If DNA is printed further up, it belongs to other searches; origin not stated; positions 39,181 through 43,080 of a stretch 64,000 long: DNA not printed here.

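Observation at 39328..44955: Approximately 1,875-aa periplasmic lipoprotein combining very long WD40/beta-propeller arrays with a C-terminal caspase (C14) domain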

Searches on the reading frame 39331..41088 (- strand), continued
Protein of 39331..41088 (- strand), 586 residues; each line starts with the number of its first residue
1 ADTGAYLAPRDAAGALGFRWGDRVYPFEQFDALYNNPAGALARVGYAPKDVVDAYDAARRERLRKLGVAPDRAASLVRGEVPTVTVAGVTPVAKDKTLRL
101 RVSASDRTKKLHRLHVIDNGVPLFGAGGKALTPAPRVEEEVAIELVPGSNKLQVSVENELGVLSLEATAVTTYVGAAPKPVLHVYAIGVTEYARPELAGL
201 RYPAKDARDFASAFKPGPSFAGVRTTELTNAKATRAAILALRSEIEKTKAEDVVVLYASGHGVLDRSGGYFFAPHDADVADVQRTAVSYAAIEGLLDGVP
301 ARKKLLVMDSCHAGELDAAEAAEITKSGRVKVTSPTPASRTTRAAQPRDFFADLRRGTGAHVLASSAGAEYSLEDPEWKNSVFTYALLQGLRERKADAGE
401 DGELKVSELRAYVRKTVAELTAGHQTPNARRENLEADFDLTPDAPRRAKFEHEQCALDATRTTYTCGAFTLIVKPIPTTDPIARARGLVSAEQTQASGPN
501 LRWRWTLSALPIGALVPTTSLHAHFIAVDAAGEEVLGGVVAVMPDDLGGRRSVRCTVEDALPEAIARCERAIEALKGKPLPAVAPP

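Call 41: find_related_loci(query=window:39331-41088:-, collection=genome_contigs, flank=8000)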
Query window:39331-41088:- (586 aa) in genome_contigs; peptide patterns used: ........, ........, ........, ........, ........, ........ (x = any residue, [..] = any of these).
493 stretches matched a pattern; 31 encode a relative of the query (tblastn E <= 1e-3); 31 distinct loci.
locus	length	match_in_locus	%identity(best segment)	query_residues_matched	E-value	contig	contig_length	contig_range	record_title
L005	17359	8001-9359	39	2-438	5e-95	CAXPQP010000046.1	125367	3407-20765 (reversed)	MAG: Leeuwenhoekiella sp. isolate 02um_C4D0718_2.31 genome assembly, contig: k127_26918, whole genome shotgun sequence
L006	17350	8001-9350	38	4-438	4e-94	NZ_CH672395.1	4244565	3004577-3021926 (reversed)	Leeuwenhoekiella blandensis MED217 scf_1099517004314, whole genome shotgun sequence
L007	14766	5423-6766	37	6-438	4e-93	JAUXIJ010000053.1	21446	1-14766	MAG: Candidatus Cloacimonadota bacterium isolate CSMAG_2978 CSMAG_2978_k119_696930_length_21446_cov_9.9613, whole genome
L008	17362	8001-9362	37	2-440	8e-93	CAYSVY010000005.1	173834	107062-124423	MAG TPA_asm: uncultured Flavobacteriaceae bacterium isolate SRP342821_co1_58 genome assembly, contig: NODE_36_length_173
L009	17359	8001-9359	37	3-438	1e-91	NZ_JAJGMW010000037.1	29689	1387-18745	Leeuwenhoekiella parthenopeia strain Mr9 Scaffold37, whole genome shotgun sequence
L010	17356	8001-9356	37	4-438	2e-90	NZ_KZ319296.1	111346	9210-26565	Leeuwenhoekiella nanhaiensis strain G18 scaffold10, whole genome shotgun sequence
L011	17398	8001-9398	38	6-438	1e-89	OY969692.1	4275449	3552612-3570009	MAG: uncultured Gammaproteobacteria bacterium isolate MFD05377.bin.2.4 genome assembly, chromosome: 1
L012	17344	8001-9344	38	4-438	3e-88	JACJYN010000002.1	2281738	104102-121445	MAG: Lewinellaceae bacterium isolate HK-STAS-BACT-39 HK-STAS-BACT-39_2, whole genome shotgun sequence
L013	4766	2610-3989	37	6-440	7e-87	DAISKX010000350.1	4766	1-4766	MAG TPA_asm: Nitrospiraceae bacterium isolate CTOTU39261 NODE_3409_length_4766_cov_5.952452, whole genome shotgun sequen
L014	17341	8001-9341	34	6-438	7e-84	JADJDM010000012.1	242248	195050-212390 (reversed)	MAG: Bacteroidetes bacterium isolate Aved_18-Q3-R54-62_MAXAC.142 tig00015223-10-2418760, whole genome shotgun sequence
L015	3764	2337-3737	33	6-466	9e-84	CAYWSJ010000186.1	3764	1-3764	MAG TPA_asm: uncultured Bacteroidales bacterium isolate binchicken_co13_419 genome assembly, contig: NODE_43839_length_3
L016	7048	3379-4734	37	3-443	4e-82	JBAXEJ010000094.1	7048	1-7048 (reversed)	MAG: Gallionellaceae bacterium isolate ELA242 MAG242_94, whole genome shotgun sequence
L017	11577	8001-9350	36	6-438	9e-84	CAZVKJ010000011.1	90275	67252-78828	MAG TPA_asm: uncultured Bacteroidales bacterium isolate SRP089250_co1_43 genome assembly, contig: NODE_253_length_90275_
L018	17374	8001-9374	35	1-447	8e-79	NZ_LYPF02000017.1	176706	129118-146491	Crocinitomix algicola strain 0182 contig17, whole genome shotgun sequence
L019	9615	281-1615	34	6-438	1e-77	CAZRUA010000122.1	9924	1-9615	MAG TPA_asm: uncultured Flavobacteriaceae bacterium isolate SRP150892_co2_485 genome assembly, contig: NODE_10386_length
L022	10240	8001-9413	36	6-452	2e-74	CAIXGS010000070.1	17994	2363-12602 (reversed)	MAG: uncultured Spartobacteria bacterium isolate KT_bin-1681 genome assembly, contig: bin-1681:70/87, whole genome shotg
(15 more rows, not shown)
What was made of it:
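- The family is concentrated in protein- and polymer-degrading, surface-associated lineages: Flavobacteriia, Saprospiria, Chitinophagia and Myxococcota (call 41).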

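Call 45: search_protein_families(library=pfam, proteins=[L006:4221-9359:+, L016:1399-5655:+, L022:5256-9521:+], max_evalue=0.001)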
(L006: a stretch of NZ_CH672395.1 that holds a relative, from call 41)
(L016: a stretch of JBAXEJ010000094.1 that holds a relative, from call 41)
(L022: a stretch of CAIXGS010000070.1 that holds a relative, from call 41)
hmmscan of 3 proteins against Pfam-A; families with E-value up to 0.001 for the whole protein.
L006:4221-9359:+ (1713 aa): 26 families (the best 25 are shown)
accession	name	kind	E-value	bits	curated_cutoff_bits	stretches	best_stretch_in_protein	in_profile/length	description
PF25174.1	Beta-prop_THOC3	-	2.2e-38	132.3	305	3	370-581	59-263/272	THOC3 beta-propeller domain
PF25173.1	Beta-prop_WDR3_1st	-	2.1e-24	86.7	154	0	520-589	61-132/184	WDR3 first beta-propeller domain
PF23414.1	Beta-prop_EML_2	-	9.2e-24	84.7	90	1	370-475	10-113/266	Echinoderm microtubule-associated protein second beta-propeller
PF24807.1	WD40_CDC20-Fz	-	5.8e-22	78.8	200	1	369-505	19-152/292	CDC20/Fizzy WD40 domain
PF24817.1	WD40_WDHD1_1st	-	9.5e-21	74.7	109.9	1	409-680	13-283/291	WDHD1 first WD40 domain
PF24814.1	WD40_Prp19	-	1.2e-18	67.6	320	2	516-686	35-202/281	Prp19 WD40 domain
PF00656.27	Peptidase_C14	-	2.9e-16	60.3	21.4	1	1449-1707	7-229/233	Caspase domain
PF00400.38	WD40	-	1.4e-13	51.1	27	0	525-557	6-38/39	WD domain, G-beta repeat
PF25168.1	Beta-prop_WDR36-Utp21_2nd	-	3.6e-13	50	84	0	528-678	155-297/335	WDR36/Utp21 second beta-propeller domain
PF24805.1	EIF3I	-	1.8e-12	47.5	200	0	527-683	49-209/324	EIF3I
PF12894.13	ANAPC4_WD40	-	2e-12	47.6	22.9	0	617-664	34-82/91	Anaphase-promoting complex subunit 4 WD40 domain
PF24796.1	WDR55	-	1.1e-11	44.8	200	0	532-684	9-159/296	WDR55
PF25172.1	Beta-prop_WDR3_2nd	-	2.6e-10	40.5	140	0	624-770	2-149/293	WDR3 second beta-propeller domain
PF23393.2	Beta-prop_WDR90_POC16_2nd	-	1.4e-09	38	60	0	371-510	7-142/291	WDR90/POC16, second beta-propeller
PF23409.1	Beta-prop_EML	-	5e-08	33.2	88.2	0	380-571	41-238/267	Echinoderm microtubule-associated protein first beta-propeller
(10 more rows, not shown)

L016:1399-5655:+ (1419 aa): 43 families (the best 25 are shown)
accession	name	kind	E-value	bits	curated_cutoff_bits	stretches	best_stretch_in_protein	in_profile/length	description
PF25174.1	Beta-prop_THOC3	-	5.7e-56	190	305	3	166-375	7-211/272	THOC3 beta-propeller domain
PF24814.1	WD40_Prp19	-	2.6e-43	148.5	320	4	33-150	139-256/281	Prp19 WD40 domain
PF00400.38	WD40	-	3.8e-38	128.7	27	2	603-637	5-39/39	WD domain, G-beta repeat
PF25173.1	Beta-prop_WDR3_1st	-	1.3e-34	120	154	3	166-235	76-146/184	WDR3 first beta-propeller domain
PF23414.1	Beta-prop_EML_2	-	1.1e-32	114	90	4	518-643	36-158/266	Echinoderm microtubule-associated protein second beta-propeller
PF24817.1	WD40_WDHD1_1st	-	7.9e-31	107.7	109.9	2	78-240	9-166/291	WDHD1 first WD40 domain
PF25175.1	Beta-prop_WDR5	-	1.1e-30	107.4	250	3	166-364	15-208/296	WDR5 beta-propeller domain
PF25168.1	Beta-prop_WDR36-Utp21_2nd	-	3.5e-28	99.3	84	3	56-139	222-305/335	WDR36/Utp21 second beta-propeller domain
PF24807.1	WD40_CDC20-Fz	-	6.6e-26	91.7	200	2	113-362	50-292/292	CDC20/Fizzy WD40 domain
PF03781.23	FGE-sulfatase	-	7.3e-26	91.8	23.3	1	1226-1413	30-255/255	Sulfatase-modifying factor enzyme 1-like domain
PF25172.1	Beta-prop_WDR3_2nd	-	1.9e-21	77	140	2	165-229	179-244/293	WDR3 second beta-propeller domain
PF24805.1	EIF3I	-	7.7e-20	71.7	200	1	167-259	16-111/324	EIF3I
PF24796.1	WDR55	-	7.7e-20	71.6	200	2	107-235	46-170/296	WDR55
PF25391.1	WD40_Gbeta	-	8.6e-20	71.4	150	2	54-138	164-248/340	G protein beta WD-40 repeat protein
PF25047.1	Beta-prop_TEP1_2nd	-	1.2e-16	61.1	89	2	600-654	81-137/255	TEP-1 second beta-propeller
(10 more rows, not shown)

L022:5256-9521:+ (1422 aa): 3 families
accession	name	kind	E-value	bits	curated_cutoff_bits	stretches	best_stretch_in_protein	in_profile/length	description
PF07007.17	LprI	-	1.3e-14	54.9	22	2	58-123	21-106/106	Lysozyme inhibitor LprI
PF00656.27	Peptidase_C14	-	3.2e-09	37.3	21.4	1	1097-1371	7-231/233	Caspase domain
PF12733.13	Cadherin-like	-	0.00011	23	24.2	1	974-1073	3-78/89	Cadherin-like beta sandwich domain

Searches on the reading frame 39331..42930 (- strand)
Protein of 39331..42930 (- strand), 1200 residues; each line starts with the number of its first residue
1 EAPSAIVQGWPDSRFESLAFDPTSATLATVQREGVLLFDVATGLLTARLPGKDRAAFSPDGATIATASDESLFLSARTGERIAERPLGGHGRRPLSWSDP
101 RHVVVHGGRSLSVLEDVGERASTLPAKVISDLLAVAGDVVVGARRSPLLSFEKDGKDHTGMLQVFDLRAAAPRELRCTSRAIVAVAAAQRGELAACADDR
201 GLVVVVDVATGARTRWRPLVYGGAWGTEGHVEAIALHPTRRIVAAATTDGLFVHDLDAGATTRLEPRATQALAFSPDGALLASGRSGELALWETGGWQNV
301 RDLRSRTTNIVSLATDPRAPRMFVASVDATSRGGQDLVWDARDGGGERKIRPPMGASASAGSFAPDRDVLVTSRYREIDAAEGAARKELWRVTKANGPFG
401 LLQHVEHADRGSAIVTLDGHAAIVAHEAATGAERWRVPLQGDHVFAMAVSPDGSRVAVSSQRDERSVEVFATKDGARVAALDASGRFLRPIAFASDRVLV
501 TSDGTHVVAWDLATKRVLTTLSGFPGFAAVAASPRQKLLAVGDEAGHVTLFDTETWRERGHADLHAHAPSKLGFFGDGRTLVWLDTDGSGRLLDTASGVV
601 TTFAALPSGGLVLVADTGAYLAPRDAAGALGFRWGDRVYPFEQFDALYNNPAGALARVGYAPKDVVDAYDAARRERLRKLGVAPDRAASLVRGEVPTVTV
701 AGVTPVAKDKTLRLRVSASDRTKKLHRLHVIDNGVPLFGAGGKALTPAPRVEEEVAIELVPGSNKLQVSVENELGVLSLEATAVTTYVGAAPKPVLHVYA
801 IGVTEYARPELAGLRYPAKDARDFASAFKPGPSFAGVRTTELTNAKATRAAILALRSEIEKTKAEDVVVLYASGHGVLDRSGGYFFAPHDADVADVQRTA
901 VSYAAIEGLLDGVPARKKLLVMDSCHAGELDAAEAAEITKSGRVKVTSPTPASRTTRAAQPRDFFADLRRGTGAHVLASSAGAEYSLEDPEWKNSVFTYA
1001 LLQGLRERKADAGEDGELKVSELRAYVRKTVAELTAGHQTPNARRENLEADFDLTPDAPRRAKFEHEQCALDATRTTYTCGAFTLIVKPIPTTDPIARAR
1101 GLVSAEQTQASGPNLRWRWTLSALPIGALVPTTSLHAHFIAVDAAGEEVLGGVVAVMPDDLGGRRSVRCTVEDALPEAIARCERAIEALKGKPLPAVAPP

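Call 65: predict_structure(alignment_id=A3)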
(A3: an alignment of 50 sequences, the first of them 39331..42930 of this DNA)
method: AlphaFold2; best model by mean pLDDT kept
length: 1200 residues; sequences in the alignment: 50
mean_pLDDT: 81.9   pTM: 0.75
mean pLDDT of the five models: 81.9, 79.1, 75.8, 74.5, 72.4
residues with pLDDT >= 90: 472; 70-90: 469; 50-70: 196; < 50: 63
segments of 3 or more residues with pLDDT < 50: 109-113, 115-130, 147-155, 222-226, 944-955, 1063-1067
pLDDT, mean of each block of 10 residues (from residue 1): 82 88 90 89 85 83 83 82 74 67 58 45 41 68 55 51 70 66 84 87 89 82 57 91 93 92 88 91 91 86 86 92 86 81 74 71 90 90 84 73 86 84 90 92 89 93 82 95 75 96 91 96 87 95 91 96 78 93 88 92 88 90 82 81 82 92 88 79 65 79 85 95 94 92 95 95 90 86 86 93 96 93 94 89 98 98 96 91 89 94 93 95 78 66 44 47 62 87 79 95 94 85 91 85 66 73 53 81 79 65 65 63 54 65 57 84 86 70 84 80
secondary structure, 60 per line:
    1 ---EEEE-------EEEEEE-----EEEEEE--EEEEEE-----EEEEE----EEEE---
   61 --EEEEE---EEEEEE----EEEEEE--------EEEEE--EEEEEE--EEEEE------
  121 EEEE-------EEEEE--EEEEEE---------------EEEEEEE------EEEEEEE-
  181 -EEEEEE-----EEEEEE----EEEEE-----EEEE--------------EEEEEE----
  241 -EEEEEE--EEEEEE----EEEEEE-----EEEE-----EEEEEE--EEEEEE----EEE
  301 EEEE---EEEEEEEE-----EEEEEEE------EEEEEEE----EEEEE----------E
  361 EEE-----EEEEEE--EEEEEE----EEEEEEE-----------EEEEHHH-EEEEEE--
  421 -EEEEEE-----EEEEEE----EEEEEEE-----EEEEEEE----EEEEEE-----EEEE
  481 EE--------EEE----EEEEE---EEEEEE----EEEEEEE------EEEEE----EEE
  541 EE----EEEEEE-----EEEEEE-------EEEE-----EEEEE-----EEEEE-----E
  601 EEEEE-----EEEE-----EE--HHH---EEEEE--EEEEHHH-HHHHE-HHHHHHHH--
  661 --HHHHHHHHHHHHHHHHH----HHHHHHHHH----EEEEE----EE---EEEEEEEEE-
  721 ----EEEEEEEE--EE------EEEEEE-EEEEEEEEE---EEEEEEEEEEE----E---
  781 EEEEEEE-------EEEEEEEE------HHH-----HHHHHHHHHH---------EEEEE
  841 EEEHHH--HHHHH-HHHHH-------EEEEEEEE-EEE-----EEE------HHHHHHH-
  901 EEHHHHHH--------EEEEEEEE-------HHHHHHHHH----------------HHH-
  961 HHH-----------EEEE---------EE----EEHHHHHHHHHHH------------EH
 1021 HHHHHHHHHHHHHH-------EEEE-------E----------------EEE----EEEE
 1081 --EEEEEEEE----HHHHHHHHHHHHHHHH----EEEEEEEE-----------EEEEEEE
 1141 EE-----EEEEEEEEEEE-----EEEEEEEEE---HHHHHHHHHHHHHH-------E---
elements in order (helices of 4 or more, strands of 3 or more residues): E4-7 E15-20 E26-31 E34-39 E45-49 E54-57 E63-67 E71-76 E81-86 E95-99 E102-107 E110-114 E121-124 E132-136 E139-144 E160-166 E173-179 E182-187 E193-198 E203-207 E213-216 E231-236 E242-247 E250-255 E260-265 E271-274 E280-285 E288-293 E298-304 E308-315 E321-327 E334-340 E345-349 E360-363 E369-374 E377-382 E387-393 E405-408 E413-418 E422-427 E433-438 E443-449 E455-461 E466-471 E477-482 E491-493 E498-502 E506-511 E516-522 E529-533 E538-542 E547-552 E558-563 E571-574 E580-584 E590-594 E600-605 E611-614 E630-634 E637-640 H645-648 H651-658 H663-679 H684-692 E697-701 E711-719 E725-732 E743-748 E750-758 E762-772 E781-787 E795-802 H817-826 E836-843 H849-853 H855-859 E867-874 E876-878 E884-886 H893-899 H903-908 E917-924 H932-940 E975-978 H996-1006 H1020-1034 E1042-1045 E1070-1072 E1077-1080 E1083-1090 H1095-1110 E1115-1122 E1134-1142 E1148-1158 E1164-1172 H1176-1189
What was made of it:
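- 41086..42930 (-): Second propeller pair (aa 676-1290): 14 four-stranded blades, i.e. two 7-bladed propellers. Conserved Cys852/Cys871 pair. AF2 model of aa 676-1875 (mean pLDDT 81.9, pTM 0.75; call 65).
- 39331..39765 (-): C-terminal tail domain (aa 1731-1875), predicted alpha/beta, with conserved pairs Cys1744/Cys1755 and Cys1844/Cys1857. AF2 pLDDT about 55-86 once those relatives were in the alignment (call 65).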
